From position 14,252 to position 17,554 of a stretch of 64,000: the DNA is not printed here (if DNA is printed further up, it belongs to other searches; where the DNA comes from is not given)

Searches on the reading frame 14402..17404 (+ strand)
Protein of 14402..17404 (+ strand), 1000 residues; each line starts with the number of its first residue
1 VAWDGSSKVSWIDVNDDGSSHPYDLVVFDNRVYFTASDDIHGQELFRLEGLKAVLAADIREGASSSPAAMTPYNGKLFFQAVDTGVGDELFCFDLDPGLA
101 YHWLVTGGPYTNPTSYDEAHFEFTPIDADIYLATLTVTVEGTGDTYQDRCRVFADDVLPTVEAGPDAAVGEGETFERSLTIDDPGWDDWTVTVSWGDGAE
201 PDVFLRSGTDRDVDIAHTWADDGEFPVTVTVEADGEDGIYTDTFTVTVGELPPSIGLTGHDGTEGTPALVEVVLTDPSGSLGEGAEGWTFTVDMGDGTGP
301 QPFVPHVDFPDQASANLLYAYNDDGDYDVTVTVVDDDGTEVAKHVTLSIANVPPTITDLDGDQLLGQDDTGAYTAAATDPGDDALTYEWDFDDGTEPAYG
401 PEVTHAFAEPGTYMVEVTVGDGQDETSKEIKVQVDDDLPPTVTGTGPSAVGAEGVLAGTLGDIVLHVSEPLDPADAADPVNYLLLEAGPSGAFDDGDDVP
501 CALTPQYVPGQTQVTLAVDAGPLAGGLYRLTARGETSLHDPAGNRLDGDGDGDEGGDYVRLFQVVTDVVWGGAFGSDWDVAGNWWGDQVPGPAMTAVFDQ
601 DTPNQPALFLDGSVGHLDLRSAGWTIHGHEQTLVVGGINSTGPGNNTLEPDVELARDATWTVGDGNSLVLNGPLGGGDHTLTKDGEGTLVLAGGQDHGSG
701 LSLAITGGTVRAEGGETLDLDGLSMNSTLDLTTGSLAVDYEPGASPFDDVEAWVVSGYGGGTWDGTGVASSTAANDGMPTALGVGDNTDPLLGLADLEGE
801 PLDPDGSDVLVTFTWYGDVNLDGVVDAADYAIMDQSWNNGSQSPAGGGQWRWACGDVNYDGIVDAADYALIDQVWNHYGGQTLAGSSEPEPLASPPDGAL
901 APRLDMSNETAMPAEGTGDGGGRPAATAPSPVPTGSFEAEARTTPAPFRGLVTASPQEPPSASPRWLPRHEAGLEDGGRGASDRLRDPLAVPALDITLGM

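Call 36: search_protein_families(library=pfam, proteins=[window:14402-17404:+], max_evalue=0.001)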
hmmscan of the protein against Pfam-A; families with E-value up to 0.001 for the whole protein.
window:14402-17404:+ (1000 aa): 3 families
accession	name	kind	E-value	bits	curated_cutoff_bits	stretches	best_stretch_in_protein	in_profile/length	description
PF18911.6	PKD_4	-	1.6e-27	95.8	27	3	351-431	1-80/85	PKD domain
PF00801.26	PKD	-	1.3e-17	64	23.5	1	379-434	25-80/80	PKD domain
PF00404.24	Dockerin_1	-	4.1e-12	46.6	22.9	1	816-843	1-29/57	Dockerin type I domain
